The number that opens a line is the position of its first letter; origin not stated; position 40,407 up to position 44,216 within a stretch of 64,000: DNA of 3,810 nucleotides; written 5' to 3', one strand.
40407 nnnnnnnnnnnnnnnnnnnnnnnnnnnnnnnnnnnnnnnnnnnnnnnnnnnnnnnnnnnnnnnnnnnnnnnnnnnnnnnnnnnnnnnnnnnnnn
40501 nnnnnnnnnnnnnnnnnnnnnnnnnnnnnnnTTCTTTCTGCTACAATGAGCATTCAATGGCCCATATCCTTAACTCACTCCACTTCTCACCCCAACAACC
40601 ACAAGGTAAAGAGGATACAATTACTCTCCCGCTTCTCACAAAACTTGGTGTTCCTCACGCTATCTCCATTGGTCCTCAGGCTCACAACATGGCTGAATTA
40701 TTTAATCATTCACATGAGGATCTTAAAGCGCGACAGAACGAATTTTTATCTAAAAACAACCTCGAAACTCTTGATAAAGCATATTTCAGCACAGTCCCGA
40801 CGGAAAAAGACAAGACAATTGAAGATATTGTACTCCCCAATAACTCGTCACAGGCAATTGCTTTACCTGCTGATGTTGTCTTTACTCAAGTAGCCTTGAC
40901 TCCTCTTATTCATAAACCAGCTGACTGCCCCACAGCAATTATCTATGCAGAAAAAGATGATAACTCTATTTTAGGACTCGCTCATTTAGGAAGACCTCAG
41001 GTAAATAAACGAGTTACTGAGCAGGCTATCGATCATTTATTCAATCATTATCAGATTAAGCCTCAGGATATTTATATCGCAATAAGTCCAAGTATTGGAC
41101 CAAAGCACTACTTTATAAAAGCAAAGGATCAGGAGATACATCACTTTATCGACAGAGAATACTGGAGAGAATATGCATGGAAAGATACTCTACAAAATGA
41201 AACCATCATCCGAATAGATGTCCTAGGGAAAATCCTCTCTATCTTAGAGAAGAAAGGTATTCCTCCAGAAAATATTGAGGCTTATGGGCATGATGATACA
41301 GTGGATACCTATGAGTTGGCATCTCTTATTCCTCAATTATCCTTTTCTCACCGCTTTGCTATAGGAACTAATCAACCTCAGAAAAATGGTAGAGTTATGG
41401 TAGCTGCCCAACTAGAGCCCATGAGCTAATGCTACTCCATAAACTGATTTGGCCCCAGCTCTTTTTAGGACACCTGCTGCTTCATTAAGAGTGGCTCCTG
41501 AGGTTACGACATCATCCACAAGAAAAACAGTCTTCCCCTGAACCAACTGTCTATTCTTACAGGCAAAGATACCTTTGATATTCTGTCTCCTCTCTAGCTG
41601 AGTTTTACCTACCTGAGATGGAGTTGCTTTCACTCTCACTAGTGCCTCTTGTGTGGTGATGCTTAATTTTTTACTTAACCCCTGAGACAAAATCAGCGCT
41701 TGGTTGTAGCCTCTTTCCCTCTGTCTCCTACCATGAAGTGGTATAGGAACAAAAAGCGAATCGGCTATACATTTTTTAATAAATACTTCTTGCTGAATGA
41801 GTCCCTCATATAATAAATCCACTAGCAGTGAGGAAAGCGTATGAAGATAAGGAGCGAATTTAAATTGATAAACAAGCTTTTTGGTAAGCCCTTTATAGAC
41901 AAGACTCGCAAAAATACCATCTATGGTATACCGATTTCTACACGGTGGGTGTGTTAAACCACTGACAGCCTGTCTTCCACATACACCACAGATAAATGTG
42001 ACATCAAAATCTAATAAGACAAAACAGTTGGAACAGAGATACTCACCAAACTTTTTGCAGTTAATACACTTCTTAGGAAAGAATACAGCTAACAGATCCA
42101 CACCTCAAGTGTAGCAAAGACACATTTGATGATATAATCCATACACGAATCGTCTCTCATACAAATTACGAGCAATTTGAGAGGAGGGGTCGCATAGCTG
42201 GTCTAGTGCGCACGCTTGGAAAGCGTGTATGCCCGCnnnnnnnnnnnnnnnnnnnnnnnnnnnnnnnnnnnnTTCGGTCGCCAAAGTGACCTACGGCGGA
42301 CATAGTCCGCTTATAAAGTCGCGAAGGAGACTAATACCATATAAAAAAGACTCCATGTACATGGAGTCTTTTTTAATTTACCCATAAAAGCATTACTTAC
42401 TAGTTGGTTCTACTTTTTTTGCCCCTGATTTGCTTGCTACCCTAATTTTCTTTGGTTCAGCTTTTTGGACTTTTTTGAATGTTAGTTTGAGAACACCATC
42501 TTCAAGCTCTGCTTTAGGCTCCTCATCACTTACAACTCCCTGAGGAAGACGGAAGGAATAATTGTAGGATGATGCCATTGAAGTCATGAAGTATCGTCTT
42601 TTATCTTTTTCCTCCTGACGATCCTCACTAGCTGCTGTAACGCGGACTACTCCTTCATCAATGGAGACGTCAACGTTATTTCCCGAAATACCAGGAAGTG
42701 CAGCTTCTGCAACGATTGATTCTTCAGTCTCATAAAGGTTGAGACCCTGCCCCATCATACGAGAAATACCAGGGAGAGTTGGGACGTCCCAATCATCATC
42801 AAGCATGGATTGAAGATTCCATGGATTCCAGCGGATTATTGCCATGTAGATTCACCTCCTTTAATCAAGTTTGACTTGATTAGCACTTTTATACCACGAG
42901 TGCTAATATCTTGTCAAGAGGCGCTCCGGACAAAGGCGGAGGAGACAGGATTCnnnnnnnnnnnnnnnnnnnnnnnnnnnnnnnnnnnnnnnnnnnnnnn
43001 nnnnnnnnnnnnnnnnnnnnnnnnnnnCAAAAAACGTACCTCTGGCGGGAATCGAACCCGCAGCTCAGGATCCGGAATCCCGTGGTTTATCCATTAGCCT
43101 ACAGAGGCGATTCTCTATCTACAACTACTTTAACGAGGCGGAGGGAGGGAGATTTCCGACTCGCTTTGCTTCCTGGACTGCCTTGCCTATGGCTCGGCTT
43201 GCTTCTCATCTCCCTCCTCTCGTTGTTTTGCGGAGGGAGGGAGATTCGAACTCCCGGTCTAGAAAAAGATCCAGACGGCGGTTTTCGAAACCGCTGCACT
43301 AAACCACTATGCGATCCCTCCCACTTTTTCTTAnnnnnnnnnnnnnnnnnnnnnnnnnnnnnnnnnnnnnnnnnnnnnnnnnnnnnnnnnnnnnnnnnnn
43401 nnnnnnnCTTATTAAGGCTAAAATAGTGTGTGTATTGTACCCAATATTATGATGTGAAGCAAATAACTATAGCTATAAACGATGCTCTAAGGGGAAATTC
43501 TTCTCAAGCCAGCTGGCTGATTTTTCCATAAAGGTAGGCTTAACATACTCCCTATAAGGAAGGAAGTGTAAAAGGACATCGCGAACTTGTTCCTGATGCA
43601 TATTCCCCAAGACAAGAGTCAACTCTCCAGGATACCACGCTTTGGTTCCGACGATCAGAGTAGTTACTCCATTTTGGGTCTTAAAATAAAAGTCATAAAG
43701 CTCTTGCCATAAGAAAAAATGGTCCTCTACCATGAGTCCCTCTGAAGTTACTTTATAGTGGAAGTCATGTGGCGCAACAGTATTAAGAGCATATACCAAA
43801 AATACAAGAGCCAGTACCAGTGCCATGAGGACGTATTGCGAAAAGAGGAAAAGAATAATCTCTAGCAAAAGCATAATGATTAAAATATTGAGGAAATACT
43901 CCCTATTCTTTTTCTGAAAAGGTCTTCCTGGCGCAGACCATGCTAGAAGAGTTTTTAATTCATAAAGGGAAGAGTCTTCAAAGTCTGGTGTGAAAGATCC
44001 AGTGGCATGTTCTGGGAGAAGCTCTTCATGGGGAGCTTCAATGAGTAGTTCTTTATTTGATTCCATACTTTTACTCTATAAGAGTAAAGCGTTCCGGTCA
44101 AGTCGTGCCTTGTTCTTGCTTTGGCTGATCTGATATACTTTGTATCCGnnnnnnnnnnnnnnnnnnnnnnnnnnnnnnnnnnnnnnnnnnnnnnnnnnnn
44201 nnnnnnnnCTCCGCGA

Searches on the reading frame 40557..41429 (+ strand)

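Call 19: search_protein_families(library=pfam, proteins=[window:40557-41429:+], max_evalue=0.01)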
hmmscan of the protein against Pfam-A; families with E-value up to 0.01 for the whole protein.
window:40557-41429:+ (290 aa): 1 family
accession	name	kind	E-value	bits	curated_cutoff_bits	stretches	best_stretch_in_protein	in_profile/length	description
PF02578.20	Cu-oxidase_4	-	1.8e-16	60.7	22.9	1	100-267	74-225/238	Multi-copper polyphenol oxidoreductase laccase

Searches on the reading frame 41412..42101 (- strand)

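Call 19: search_protein_families(library=pfam, proteins=[window:41412-42101:-], max_evalue=0.01)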
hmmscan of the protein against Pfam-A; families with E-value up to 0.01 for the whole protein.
window:41412-42101:- (229 aa): 4 families
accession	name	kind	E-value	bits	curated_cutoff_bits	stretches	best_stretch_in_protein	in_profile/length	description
PF00156.33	Pribosyltran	-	2e-10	40.6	26.3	1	135-221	40-119/158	Phosphoribosyl transferase domain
PF18912.6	DZR_2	-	1.1e-05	25.6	27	1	3-54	1-55/56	Double zinc ribbon domain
PF14572.12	Pribosyl_synth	-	0.0085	16.5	27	0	187-229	81-122/184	Phosphoribosyl synthetase-associated domain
PF14681.12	UPRTase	-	0.0097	15.8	27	0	163-218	92-149/206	Uracil phosphoribosyltransferase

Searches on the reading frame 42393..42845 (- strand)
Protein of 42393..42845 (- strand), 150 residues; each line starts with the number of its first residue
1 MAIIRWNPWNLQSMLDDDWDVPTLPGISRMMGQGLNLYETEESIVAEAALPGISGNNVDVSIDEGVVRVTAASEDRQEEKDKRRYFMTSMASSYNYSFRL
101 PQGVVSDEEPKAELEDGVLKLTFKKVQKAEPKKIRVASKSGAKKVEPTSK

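Call 19: search_protein_families(library=pfam, proteins=[window:42393-42845:-], max_evalue=0.01)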
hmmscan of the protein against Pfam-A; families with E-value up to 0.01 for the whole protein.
window:42393-42845:- (150 aa): 1 family
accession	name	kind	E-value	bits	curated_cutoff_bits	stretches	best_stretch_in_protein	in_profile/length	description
PF00011.27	HSP20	-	1.2e-14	54.6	20.8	1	39-136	4-101/102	Hsp20/alpha crystallin family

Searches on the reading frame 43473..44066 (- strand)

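Call 19: search_protein_families(library=pfam, proteins=[window:43473-44066:-], max_evalue=0.01)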
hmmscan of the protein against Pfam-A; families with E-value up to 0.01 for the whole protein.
window:43473-44066:- (197 aa): 1 family
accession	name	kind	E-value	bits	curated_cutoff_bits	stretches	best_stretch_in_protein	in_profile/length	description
PF18923.6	DUF5673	-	0.0025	18.2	26.7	1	106-166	5-62/66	Domain of unknown function (DUF5673)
